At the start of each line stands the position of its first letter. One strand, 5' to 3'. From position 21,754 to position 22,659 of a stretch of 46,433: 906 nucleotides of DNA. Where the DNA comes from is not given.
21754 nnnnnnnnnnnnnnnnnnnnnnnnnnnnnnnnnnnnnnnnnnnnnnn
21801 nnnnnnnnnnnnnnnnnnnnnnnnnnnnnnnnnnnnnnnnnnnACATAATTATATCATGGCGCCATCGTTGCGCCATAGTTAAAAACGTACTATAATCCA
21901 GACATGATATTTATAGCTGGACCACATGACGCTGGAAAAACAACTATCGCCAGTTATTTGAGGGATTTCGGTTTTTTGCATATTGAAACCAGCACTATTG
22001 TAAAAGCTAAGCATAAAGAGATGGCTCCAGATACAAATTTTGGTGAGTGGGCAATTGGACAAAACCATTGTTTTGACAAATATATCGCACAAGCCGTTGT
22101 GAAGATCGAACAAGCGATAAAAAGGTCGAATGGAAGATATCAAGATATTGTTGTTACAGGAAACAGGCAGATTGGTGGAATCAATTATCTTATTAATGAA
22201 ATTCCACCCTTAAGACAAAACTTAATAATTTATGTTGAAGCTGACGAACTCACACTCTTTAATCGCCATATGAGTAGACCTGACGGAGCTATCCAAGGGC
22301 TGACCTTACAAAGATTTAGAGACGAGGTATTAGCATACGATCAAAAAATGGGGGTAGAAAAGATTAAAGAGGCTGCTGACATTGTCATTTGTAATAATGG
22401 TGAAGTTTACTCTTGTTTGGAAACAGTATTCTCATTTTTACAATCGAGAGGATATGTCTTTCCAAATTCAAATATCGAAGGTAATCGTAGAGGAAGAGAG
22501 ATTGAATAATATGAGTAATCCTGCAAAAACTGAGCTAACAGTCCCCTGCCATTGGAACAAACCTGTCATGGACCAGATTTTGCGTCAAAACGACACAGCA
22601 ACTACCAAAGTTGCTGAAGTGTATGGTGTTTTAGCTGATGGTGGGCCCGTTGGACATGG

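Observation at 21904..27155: Translationally coupled six-gene operon (kinase / U32 / DAHP-synthase-like / aminotransferase / beta-RFAP-synthase-like / methyltransferase): candidate undescribed biosynthetic or modification pathway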

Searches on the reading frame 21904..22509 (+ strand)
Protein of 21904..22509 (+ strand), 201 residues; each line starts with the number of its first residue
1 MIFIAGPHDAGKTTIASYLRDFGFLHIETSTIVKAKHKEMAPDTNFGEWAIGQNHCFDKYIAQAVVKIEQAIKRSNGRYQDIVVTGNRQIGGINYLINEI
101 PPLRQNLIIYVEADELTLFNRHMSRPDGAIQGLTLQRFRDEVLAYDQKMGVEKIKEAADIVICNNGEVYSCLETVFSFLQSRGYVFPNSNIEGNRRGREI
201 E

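Call 3: search_protein_families(library=pfam, proteins=[window:21904-22509:+], max_evalue=0.01)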
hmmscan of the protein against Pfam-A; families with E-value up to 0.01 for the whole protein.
window:21904-22509:+ (201 aa): 2 families
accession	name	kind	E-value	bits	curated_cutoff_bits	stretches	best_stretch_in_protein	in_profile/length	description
PF13238.12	AAA_18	-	0.00023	22.1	29.4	1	2-126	1-112/128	AAA domain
PF13207.12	AAA_17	-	0.00047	20.9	27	1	6-125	2-122/136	AAA domain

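Call 4: search_protein_families(library=ncbifam, proteins=[window:21904-22509:+], max_evalue=0.01)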
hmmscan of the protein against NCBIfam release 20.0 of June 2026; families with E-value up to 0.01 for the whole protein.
window:21904-22509:+ (201 aa): 1 family
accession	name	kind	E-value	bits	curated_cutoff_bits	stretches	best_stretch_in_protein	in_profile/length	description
NF006226.0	PRK08356.1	equivalog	3.5e-08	33.4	189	1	70-176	86-187/195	hypothetical protein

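Call 33: search_solved_structures(query=window:21904-22509:+, max_evalue=1)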
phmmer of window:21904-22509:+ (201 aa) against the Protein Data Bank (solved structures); distinct sequences matched with E-value up to 1: 4.
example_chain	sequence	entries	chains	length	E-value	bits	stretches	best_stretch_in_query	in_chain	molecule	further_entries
9d2f_A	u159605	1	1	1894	0.0083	19.4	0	2-72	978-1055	Adenylate kinase 9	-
1q3t_A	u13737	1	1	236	0.18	15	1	2-36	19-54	Cytidylate kinase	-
2i5i_A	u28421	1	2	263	0.75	13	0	139-187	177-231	UPF0249 protein EF_3048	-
1qf9_A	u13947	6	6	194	0.78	12.9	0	2-43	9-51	PROTEIN (URIDYLMONOPHOSPHATE/CYTIDYLMONOPHOSPHATE KINASE) | URIDYLMONOPHOSPHATE/CYTIDYLMONOPHOSPHATE KINASE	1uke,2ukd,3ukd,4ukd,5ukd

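Call 58: search_solved_structures(query=A3, max_evalue=1)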
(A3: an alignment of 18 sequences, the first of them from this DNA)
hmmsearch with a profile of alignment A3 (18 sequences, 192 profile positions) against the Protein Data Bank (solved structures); distinct sequences matched with E-value up to 1: 284 (the best 60 are shown).
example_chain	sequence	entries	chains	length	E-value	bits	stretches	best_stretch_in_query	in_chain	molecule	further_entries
9d2f_A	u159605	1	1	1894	3e-19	72.7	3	2-81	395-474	Adenylate kinase 9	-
9fqr_Xf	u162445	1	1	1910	3.2e-14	56.3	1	2-43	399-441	Cilia- and flagella-associated protein 276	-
3h0k_A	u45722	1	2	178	6.9e-14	55.2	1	2-179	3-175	UPF0200 protein SSO1041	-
3lw7_A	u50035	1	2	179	7e-14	55.2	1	2-179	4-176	Adenylate kinase related protein (AdkA-like)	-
1qf9_A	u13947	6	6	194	2.7e-09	40.2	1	2-130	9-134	PROTEIN (URIDYLMONOPHOSPHATE/CYTIDYLMONOPHOSPHATE KINASE) | URIDYLMONOPHOSPHATE/CYTIDYLMONOPHOSPHATE KINASE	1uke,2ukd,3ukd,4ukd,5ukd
1uky_A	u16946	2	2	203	1.2e-08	38.1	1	2-130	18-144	URIDYLATE KINASE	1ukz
1y63_A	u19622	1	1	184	6.8e-08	35.6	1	2-57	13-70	Lmaj004144AAA protein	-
9fqr_G8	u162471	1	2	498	6.9e-08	35.6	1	3-137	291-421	Adenylate kinase 8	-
1tev_A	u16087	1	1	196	7.8e-08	35.4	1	2-160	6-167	UMP-CMP kinase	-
7e9v_A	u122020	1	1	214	1e-07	35.1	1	2-160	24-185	UMP-CMP kinase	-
2if2_A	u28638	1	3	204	1.4e-06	31.3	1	4-180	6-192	Dephospho-CoA kinase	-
4pzl_A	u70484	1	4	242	1e-05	28.5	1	2-73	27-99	Adenylate kinase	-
37ap_A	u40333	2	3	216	1.2e-05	28.3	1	2-128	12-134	Putative adenylate kinase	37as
4ntz_A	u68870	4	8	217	1.5e-05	28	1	4-140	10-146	Adenylate kinase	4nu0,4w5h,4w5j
2bwj_A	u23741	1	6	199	1.6e-05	27.9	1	1-125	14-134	ADENYLATE KINASE 5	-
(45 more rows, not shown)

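Call 59: search_protein_families(library=pfam, alignment_id=A3, max_evalue=0.01)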
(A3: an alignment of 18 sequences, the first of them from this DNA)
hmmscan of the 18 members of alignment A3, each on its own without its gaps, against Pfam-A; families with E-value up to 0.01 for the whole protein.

A. member 1, seq(201 aa): 2 families
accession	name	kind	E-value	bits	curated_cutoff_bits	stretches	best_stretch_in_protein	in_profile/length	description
PF13238.12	AAA_18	-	0.00023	22.1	29.4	1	2-126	1-112/128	AAA domain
PF13207.12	AAA_17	-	0.00047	20.9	27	1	6-125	2-122/136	AAA domain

B. families by the number of members that match (of 18 scanned): 15 families
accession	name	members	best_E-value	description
PF13238.12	AAA_18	18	2.7e-09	AAA domain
PF13207.12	AAA_17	16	1.5e-09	AAA domain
PF13671.12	AAA_33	9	7.2e-08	AAA domain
PF00406.28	ADK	7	7.2e-05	Adenylate kinase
PF03668.21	RapZ-like_N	5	0.00022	RapZ-like N-terminal domain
PF13173.12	AAA_14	4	0.0013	AAA domain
PF01202.28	SKI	3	0.0012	Shikimate kinase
PF13521.12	AAA_28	3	0.0016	AAA domain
PF13479.12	AAA_24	3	0.0029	AAA domain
PF01121.26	CoaE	2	0.0017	Dephospho-CoA kinase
PF00004.35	AAA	2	0.0019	ATPase family associated with various cellular activities (AAA)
PF07931.18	CPT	1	0.00018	Chloramphenicol phosphotransferase-like protein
PF02534.20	T4SS-DNA_transf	1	0.0024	Type IV secretory system Conjugative DNA transfer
PF13401.12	AAA_22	1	0.0029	AAA domain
PF00005.33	ABC_tran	1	0.0097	ABC transporter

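Call 66: search_protein_families(library=padloc, proteins=[window:21904-22509:+], max_evalue=0.01)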
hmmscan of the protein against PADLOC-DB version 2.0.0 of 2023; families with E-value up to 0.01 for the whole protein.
window:21904-22509:+ (201 aa): 0 families

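Call 67: search_protein_families(library=phrogs, proteins=[window:21904-22509:+], max_evalue=0.001)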
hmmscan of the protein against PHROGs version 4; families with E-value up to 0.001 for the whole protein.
window:21904-22509:+ (201 aa): 0 families
